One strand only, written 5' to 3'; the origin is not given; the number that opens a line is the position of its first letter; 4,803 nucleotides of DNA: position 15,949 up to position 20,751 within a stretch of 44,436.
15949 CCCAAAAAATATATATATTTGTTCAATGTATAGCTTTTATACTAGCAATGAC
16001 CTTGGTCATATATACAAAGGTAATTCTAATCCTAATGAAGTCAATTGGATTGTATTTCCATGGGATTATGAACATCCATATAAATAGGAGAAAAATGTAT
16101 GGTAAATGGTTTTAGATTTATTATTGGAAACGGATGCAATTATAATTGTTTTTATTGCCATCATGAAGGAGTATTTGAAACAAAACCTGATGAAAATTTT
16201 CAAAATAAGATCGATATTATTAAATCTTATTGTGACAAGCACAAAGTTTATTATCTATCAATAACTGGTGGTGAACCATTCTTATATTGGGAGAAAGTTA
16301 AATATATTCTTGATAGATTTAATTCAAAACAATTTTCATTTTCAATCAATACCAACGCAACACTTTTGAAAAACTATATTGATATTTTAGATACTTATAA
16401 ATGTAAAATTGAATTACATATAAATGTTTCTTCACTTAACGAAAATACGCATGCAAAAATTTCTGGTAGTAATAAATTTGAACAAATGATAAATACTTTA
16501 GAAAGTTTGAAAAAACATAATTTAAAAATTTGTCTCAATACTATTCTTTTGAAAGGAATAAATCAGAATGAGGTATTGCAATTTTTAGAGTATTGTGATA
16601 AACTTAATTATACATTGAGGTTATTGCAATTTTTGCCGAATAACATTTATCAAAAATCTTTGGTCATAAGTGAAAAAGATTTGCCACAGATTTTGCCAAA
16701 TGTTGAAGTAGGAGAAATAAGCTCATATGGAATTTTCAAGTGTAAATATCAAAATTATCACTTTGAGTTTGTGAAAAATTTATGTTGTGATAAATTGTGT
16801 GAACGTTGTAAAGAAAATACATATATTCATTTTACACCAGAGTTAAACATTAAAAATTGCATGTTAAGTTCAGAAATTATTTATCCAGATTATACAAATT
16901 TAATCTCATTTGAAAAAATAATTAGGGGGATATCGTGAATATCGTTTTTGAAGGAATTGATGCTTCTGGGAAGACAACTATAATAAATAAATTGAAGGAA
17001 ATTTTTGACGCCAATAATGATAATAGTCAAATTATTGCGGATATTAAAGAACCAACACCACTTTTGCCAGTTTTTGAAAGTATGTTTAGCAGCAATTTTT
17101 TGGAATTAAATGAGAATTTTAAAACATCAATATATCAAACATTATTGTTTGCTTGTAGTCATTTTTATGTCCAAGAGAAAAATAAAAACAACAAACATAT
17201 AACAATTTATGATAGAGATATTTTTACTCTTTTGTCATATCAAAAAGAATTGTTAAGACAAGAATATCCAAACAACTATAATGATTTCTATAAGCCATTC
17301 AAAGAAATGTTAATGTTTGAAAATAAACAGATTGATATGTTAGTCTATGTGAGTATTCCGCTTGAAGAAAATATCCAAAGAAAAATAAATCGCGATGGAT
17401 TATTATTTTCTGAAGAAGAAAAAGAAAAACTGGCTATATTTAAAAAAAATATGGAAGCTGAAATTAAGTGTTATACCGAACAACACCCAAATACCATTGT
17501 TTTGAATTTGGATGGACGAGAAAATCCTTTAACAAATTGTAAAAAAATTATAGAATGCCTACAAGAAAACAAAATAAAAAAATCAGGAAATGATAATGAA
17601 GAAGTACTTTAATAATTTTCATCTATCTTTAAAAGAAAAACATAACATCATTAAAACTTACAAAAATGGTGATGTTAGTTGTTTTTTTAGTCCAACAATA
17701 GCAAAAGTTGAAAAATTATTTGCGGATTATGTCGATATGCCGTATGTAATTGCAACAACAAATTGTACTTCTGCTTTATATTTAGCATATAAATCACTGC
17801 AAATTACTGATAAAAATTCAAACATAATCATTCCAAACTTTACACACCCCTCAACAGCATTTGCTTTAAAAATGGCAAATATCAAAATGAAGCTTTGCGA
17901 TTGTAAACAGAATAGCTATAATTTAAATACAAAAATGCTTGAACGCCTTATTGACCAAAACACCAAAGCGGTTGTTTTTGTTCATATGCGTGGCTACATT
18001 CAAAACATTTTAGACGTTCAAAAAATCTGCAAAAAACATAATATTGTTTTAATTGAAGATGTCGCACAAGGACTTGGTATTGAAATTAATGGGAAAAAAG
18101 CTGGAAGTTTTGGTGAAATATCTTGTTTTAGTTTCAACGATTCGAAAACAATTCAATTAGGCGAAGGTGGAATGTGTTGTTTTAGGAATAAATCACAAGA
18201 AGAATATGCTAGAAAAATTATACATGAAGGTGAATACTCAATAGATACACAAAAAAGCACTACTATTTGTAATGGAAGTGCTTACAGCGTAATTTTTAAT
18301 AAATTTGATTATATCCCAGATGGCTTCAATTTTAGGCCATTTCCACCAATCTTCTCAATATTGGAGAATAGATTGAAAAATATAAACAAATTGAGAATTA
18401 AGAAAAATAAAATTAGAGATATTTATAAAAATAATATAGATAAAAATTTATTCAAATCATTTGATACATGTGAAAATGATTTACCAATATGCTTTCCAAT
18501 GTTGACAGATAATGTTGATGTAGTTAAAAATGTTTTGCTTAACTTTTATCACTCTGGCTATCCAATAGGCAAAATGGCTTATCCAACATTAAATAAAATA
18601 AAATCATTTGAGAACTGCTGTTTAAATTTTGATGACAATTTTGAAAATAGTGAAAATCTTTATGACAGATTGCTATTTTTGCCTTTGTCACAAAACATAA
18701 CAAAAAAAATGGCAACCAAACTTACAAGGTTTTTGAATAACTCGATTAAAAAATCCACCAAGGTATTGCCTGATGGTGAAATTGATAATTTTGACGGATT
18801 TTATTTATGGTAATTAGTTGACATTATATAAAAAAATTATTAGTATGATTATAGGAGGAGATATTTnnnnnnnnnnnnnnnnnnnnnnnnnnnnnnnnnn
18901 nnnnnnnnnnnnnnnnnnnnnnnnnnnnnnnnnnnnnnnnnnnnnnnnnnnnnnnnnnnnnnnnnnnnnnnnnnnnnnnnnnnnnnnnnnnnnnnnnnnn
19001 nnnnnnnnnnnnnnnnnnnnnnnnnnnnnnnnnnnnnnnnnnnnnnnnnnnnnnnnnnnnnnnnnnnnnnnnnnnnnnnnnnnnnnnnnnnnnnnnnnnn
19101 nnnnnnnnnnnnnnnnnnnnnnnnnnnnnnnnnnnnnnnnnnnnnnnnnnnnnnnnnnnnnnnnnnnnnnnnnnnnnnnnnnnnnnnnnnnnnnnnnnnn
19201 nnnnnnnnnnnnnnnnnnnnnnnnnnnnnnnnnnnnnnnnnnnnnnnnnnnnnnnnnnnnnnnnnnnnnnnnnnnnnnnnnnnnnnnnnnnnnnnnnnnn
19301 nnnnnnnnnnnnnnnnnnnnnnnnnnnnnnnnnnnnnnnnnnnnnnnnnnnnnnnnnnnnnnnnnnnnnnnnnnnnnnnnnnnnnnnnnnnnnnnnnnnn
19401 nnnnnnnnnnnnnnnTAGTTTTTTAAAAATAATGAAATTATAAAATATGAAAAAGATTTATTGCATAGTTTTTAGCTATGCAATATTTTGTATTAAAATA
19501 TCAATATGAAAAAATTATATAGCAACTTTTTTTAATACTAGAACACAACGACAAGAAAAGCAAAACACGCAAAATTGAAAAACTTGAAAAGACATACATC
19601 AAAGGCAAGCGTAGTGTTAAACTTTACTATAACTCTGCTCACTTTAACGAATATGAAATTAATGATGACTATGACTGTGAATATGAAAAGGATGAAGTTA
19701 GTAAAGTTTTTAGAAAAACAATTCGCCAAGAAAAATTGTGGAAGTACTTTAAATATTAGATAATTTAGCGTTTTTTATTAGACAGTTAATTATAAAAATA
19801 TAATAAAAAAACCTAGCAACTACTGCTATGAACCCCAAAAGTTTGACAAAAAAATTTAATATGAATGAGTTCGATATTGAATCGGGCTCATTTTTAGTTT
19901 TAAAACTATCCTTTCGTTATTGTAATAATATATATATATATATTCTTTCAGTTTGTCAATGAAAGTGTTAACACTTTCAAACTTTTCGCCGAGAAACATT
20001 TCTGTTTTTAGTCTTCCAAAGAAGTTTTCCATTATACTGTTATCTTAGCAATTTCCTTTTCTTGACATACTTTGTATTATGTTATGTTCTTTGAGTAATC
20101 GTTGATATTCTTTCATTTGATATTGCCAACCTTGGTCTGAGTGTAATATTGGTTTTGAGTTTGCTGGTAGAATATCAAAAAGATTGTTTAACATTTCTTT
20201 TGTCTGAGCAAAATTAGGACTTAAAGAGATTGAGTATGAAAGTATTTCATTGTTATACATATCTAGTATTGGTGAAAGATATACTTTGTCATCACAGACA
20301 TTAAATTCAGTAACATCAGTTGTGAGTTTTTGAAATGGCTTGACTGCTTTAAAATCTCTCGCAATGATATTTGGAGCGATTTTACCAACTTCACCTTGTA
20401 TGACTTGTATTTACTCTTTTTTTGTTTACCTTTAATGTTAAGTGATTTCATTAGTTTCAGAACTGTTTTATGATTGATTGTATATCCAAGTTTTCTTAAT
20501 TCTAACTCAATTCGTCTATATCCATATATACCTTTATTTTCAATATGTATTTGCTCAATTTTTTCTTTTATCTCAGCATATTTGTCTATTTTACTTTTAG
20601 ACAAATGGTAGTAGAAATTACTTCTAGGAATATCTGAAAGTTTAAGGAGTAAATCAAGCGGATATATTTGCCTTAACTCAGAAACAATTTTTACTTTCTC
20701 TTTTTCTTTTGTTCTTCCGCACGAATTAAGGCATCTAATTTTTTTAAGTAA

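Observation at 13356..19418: Eight-gene WYL-fronted operon that reads like a base-to-modified-nucleotide pathway (candidate undescribed system)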

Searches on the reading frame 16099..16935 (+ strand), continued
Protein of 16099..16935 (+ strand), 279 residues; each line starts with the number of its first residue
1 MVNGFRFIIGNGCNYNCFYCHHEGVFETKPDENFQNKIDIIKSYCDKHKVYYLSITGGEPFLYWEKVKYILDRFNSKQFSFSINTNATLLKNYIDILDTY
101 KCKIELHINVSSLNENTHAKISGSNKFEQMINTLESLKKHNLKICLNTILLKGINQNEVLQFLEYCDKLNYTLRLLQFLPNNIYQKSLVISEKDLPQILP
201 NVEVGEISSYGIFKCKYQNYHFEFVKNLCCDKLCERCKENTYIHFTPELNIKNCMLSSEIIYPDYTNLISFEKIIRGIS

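Call 105: search_dna_similar(query=window:16099-16935:+, collection=plasmids, mode=protein, max_evalue=1e-10, max_rows=8)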
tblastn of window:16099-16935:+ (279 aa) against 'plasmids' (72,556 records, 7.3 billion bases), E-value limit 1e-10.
Records with a match: 6; places in all: 7; records where one place covers at least 80% of the query: 3.
Best place of each record, by identity: <60% 6.
By first word of the organism name: Clostridium 5; Sulfurovum 1.
By predicted mobility (MOB-suite, as given by PLSDB): non-mobilizable 6.
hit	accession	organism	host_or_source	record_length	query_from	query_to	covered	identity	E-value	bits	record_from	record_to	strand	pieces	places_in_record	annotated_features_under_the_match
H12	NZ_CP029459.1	Clostridium novyi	swine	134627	5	259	91%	28.3%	2e-13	77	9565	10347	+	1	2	moaA: GTP 3',8-cyclase MoaA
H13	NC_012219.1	Clostridium botulinum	-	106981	5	259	91%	27.9%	5e-13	76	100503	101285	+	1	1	moaA: GTP 3',8-cyclase MoaA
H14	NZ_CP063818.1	Clostridium botulinum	Mink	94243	5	259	91%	27.9%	1e-12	75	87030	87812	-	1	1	moaA: GTP 3',8-cyclase MoaA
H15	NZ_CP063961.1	Clostridium botulinum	Bovine,feces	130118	48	259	76%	31.5%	2e-12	74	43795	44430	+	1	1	none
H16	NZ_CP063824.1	Clostridium botulinum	Ham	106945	48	259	76%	31.5%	6e-12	73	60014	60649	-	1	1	none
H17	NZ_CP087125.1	Sulfurovum mangrovi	Mangrove sediment,mangrove sediment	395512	2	188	67%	29.3%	5e-16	85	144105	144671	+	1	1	moaA: GTP 3',8-cyclase MoaA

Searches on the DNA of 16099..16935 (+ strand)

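Call 77: search_rna_families(sources=[L088, L098, L097, L099], threshold=evalue, max_evalue=10)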
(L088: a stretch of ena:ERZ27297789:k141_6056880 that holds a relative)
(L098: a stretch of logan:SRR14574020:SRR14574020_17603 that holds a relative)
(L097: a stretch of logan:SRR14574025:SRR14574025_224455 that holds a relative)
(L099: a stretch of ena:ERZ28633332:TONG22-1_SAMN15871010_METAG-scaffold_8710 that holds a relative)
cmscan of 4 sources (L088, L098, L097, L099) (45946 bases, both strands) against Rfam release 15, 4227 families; matches with E-value up to 10: 6.
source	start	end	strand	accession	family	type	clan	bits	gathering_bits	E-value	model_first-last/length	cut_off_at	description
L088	16584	16936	-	RF00023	tmRNA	Gene;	CL00001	139.9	47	7.1e-55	1-374/374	no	transfer-messenger RNA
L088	4130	4193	+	RF02064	STnc370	Gene; sRNA;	-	29.9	54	4.2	1-71/71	no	Enterobacterial sRNA STnc370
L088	16806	16856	-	RF04321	tmRNA_permuted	Gene;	-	26.6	47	0.13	1-213/213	no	permuted transfer-messenger RNA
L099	5558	5703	-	RF00372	sroH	Gene; sRNA;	-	22.2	80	0.25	1-161/161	no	sroH RNA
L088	3702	3784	+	RF01705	Flavo-1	Gene; sRNA;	-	21.4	42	4.2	1-76/76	no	Flavo-1 RNA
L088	4365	4449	+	RF00571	SNORD65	Gene; snRNA; snoRNA; CD-box;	CL00057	19.8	41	8.1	1-73/73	no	Small nucleolar RNA SNORD65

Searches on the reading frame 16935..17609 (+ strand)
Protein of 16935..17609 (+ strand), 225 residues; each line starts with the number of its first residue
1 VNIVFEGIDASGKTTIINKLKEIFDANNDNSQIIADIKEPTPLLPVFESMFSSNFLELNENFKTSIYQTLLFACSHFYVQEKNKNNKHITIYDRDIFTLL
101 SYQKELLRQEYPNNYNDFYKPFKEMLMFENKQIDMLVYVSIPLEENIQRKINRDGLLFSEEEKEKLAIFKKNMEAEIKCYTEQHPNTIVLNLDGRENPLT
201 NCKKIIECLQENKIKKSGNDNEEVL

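Call 3: search_protein_families(library=pfam, proteins=[window:16935-17609:+], max_evalue=0.1)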
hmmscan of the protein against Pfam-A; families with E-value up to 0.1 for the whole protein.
window:16935-17609:+ (225 aa): 10 families
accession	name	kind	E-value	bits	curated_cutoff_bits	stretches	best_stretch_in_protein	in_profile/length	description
PF02223.23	Thymidylate_kin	-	1.6e-08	34.9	27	1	5-183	1-165/185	Thymidylate kinase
PF01712.25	dNK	-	3.8e-07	30.5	27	1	3-196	1-182/203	Deoxynucleoside kinase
PF13521.12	AAA_28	-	0.0049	17.5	27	1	3-117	2-103/164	AAA domain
PF08433.16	KTI12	-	0.0073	16.3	22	1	3-36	4-37/271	Chromatin associated protein KTI12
PF00025.27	Arf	-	0.012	15.5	22.3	1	1-22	15-36/174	ADP-ribosylation factor family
PF01121.26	CoaE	-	0.015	15.4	27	0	126-160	113-150/180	Dephospho-CoA kinase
PF00485.24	PRK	-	0.019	15.2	22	0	132-154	128-150/196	Phosphoribulokinase / Uridine kinase family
PF08785.16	Ku_PK_bind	-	0.032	14.8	25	1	92-134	43-86/120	Ku C terminal domain like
PF03976.20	PPK2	-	0.046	13.7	22.3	0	3-41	34-69/229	Polyphosphate kinase 2 (PPK2)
PF00448.28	SRP54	-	0.085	12.9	22.7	0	3-35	4-36/196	SRP54-type protein, GTPase domain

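Call 4: search_protein_families(library=ncbifam, proteins=[window:16935-17609:+], max_evalue=0.1)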
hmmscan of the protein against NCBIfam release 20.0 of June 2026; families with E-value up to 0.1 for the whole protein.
window:16935-17609:+ (225 aa): 9 families
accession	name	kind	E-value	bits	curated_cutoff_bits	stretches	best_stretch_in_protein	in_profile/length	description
TIGR00041.1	DTMP_kinase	equivalog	7.9e-11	42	83.25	1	2-191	6-184/196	dTMP kinase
NF005923.0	PRK07933.1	equivalog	0.00075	18.9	193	1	2-153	2-153/213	dTMP kinase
NF006085.0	PRK08233.1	equivalog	0.00092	19.1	198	1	109-182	76-147/184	hypothetical protein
TIGR03708.1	poly_P_AMP_trns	equivalog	0.0081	14.9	547.65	1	3-28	302-327/493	polyphosphate:AMP phosphotransferase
NF005255.0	PRK06762.2-2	equivalog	0.013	15.5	140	0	3-25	6-28/163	hypothetical protein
NF004018.0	PRK05480.1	equivalog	0.028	13.9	180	0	131-154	124-147/210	uridine kinase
NF041053.1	CobW_rel_Se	equivalog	0.029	14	180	1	3-35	4-36/195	CobW-related selenoprotein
TIGR00235.1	udk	equivalog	0.051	13.2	220.3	0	131-154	124-147/207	uridine kinase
TIGR03707.1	PPK2_P_aer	equivalog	0.053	13.2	301.8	0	3-27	34-58/230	polyphosphate kinase 2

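Call 6: search_protein_families(library=padloc, proteins=[window:16935-17609:+], max_evalue=0.01)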
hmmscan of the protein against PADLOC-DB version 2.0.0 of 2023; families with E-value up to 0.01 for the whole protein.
window:16935-17609:+ (225 aa): 2 families
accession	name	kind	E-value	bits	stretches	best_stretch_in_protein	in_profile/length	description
PDLC02911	VakA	-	0.00016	20.2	1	2-26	4-28/163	-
PDLC04690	PDC-M51B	-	0.0002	19.2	1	2-26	4-28/191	-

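Call 7: search_protein_families(library=phrogs, proteins=[window:16935-17609:+], max_evalue=0.001)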
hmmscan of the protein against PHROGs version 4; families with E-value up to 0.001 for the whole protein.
window:16935-17609:+ (225 aa): 1 family
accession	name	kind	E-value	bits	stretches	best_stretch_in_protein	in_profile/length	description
phrog_761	-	other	2.1e-17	64.8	1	1-210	20-212/362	thymidylate kinase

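Call 68: search_solved_structures(query=window:16935-17609:+, max_evalue=0.001)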
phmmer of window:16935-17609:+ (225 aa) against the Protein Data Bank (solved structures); distinct sequences matched with E-value up to 0.001: 0.

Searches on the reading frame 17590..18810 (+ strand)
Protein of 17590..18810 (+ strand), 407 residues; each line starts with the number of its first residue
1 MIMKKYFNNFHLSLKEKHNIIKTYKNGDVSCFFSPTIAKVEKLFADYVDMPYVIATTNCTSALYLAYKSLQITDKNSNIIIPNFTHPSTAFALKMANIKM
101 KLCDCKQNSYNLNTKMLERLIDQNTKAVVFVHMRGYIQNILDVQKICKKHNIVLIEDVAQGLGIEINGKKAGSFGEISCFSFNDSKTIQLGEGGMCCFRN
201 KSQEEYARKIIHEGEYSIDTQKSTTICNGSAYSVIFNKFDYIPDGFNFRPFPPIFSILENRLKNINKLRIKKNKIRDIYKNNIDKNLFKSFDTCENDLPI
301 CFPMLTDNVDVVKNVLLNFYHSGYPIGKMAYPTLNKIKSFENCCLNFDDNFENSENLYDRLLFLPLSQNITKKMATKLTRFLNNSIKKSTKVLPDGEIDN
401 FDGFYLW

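Call 3: search_protein_families(library=pfam, proteins=[window:17590-18810:+], max_evalue=0.1)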
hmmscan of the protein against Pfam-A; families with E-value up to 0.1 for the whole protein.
window:17590-18810:+ (407 aa): 3 families
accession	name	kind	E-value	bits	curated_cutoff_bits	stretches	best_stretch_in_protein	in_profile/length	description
PF01041.23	DegT_DnrJ_EryC1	-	7.6e-58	196.9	19.8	1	23-377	14-354/360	DegT/DnrJ/EryC1/StrS aminotransferase family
PF00266.25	Aminotran_5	-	6.6e-09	35.6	21.5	1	38-163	46-181/371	Aminotransferase class-V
PF00155.27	Aminotran_1_2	-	4.3e-07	29.9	19.7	1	34-159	40-187/361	Aminotransferase class I and II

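Call 4: search_protein_families(library=ncbifam, proteins=[window:17590-18810:+], max_evalue=0.1)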
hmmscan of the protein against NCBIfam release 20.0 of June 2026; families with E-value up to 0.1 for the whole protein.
window:17590-18810:+ (407 aa): 32 families (the best 25 are shown)
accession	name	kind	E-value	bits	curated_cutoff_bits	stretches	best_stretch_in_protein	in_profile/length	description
TIGR03588.1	PseC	equivalog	6.8e-38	130.5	423.5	1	35-382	30-376/380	UDP-4-amino-4,6-dideoxy-N-acetyl-beta-L-altrosamine transaminase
NF008687.0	PRK11706.1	equivalog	5e-37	127.5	375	1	7-214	4-209/375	dTDP-4-amino-4,6-dideoxygalactose transaminase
TIGR04181.1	NHT_00031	hypoth_equivalog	3.7e-34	118.2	420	1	13-367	9-359/359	LegC family aminotransferase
TIGR02379.1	ECA_wecE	subfamily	2.9e-28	98.7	434.85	1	7-212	4-207/376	dTDP-4-amino-4,6-dideoxy-D-glucose transaminase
TIGR04427.1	PLP_DesI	equivalog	2.7e-26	92.6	650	1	35-208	52-222/390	dTDP-4-dehydro-6-deoxyglucose aminotransferase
NF011936.0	PRK15407.1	equivalog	4.4e-23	81.7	423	1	38-202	68-239/440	lipopolysaccharide biosynthesis protein RfbH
NF008658.2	PRK11658.1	equivalog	1.2e-20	73.5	631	1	34-286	32-274/379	UDP-4-amino-4-deoxy-L-arabinose aminotransferase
TIGR01977.1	am_tr_V_EF2568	hypoth_equivalog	6.8e-12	45.1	377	1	42-199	55-211/376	cysteine desulfurase family protein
TIGR03812.1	tyr_de_CO2_Arch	equivalog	7e-08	31.7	299.4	1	62-161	92-194/375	tyrosine decarboxylase MfnA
TIGR01265.1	tyr_nico_aTase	subfamily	2e-06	27.1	292.45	1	52-132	98-177/403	tyrosine/nicotianamine family aminotransferase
NF040779.1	Sec_lyase_SclA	exception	3.2e-06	26.3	525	1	44-164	55-179/378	selenocysteine lyase SclA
TIGR01979.1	sufS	subfamily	7e-06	25.1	475.1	1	51-162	81-200/403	SufS family cysteine desulfurase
TIGR01264.1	tyr_amTase_E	equivalog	2.2e-05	23.5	474.25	1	48-130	95-176/403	tyrosine transaminase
NF005817.0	PRK07683.1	equivalog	6.8e-05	21.7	575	1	51-132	90-169/387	aminotransferase A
TIGR03235.1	DNA_S_dndA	equivalog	0.00016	21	480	1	50-171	59-188/353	cysteine desulfurase DndA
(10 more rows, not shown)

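Call 6: search_protein_families(library=padloc, proteins=[window:17590-18810:+], max_evalue=0.01)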
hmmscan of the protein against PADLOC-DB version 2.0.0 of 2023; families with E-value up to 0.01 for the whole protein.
window:17590-18810:+ (407 aa): 2 families
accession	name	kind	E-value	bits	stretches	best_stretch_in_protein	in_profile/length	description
PDLC02657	DndA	-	8.1e-05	20.1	1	53-167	63-185/372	DndA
PDLC02759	SspA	-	0.00014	19.3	1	53-163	61-178/374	SspA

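Call 7: search_protein_families(library=phrogs, proteins=[window:17590-18810:+], max_evalue=0.001)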
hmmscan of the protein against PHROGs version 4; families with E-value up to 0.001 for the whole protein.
window:17590-18810:+ (407 aa): 2 families
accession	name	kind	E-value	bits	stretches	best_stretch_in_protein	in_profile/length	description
phrog_3139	-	other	9e-37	127.9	1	36-286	38-282/387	aminotransferase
phrog_12787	-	unknown function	8.3e-05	22.9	1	52-163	68-186/387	-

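Call 67: search_solved_structures(query=window:17590-18810:+, max_evalue=1e-10, show_alignments=1)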
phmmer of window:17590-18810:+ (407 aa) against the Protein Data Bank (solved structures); distinct sequences matched with E-value up to 1e-10: 50.
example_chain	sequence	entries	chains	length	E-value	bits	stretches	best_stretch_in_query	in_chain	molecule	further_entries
3bn1_A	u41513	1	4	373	2.7e-27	99.2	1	37-199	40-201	Perosamine synthetase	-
3dr7_A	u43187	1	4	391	3e-27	99.1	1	37-199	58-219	Putative perosamine synthetase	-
3dr4_A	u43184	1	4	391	2e-26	96.4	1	37-199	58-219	Putative perosamine synthetase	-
2c7t_A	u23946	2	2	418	8.9e-26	94.2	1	39-211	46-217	GLUTAMINE-2-DEOXY-SCYLLO-INOSOSE AMINOTRANSFERASE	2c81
5w71_A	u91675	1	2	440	1e-25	94.1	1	39-211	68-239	L-glutamine:2-deoxy-scyllo-inosose aminotransferase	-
7b0m_AAA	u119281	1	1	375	2.7e-25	92.6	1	6-213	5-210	Sugar aminotransferase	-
7n63_A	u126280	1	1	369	2.6e-24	89.4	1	41-212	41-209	Putative aminotransferase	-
3frk_A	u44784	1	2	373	1.8e-23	86.6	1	38-210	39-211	QdtB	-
7b0d_A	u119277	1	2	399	2.9e-23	86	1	38-200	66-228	Glutamine--scyllo-inositol transaminase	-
4piw_A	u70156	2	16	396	5.1e-22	81.8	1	52-212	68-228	TDP-4-keto-6-deoxy-D-glucose transaminase family protein | dTDP-4-amino-4,6-dideoxygalactose transaminase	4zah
5k8b_A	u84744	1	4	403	8.3e-21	77.9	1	40-204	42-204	8-amino-3,8-dideoxy-alpha-D-manno-octulosonate transaminase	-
6blg_A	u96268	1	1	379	9.5e-21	77.7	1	53-212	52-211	dTDP-4-amino-4,6-dideoxygalactose transaminase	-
5uid_A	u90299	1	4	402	1.2e-20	77.4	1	42-214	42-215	Aminotransferase TlmJ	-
3nu7_A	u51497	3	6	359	1.8e-20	76.8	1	32-204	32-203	Aminotransferase WbpE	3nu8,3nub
3nyu_A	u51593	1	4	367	1.9e-20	76.7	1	32-204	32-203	Aminotransferase WbpE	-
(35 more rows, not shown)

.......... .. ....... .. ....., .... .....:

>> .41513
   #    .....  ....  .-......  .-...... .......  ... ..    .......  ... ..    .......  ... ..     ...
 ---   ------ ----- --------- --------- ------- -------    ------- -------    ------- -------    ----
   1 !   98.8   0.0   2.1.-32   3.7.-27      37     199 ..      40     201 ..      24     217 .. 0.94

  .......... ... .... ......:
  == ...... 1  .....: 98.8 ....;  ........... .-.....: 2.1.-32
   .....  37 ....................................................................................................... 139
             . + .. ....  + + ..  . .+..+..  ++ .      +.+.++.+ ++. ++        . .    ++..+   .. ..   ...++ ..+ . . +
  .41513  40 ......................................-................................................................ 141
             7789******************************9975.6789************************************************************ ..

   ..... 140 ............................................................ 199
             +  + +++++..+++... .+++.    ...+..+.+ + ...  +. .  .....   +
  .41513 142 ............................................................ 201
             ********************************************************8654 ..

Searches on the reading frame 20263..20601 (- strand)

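Call 20: search_protein_families(library=pfam, proteins=[window:20263-20601:-], max_evalue=0.001)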
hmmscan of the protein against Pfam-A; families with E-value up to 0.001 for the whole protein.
window:20263-20601:- (112 aa): 1 family
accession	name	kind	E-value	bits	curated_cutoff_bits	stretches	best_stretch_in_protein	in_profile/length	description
PF13276.12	HTH_21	-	2e-17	63.6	28.1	1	10-63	5-59/60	HTH-like domain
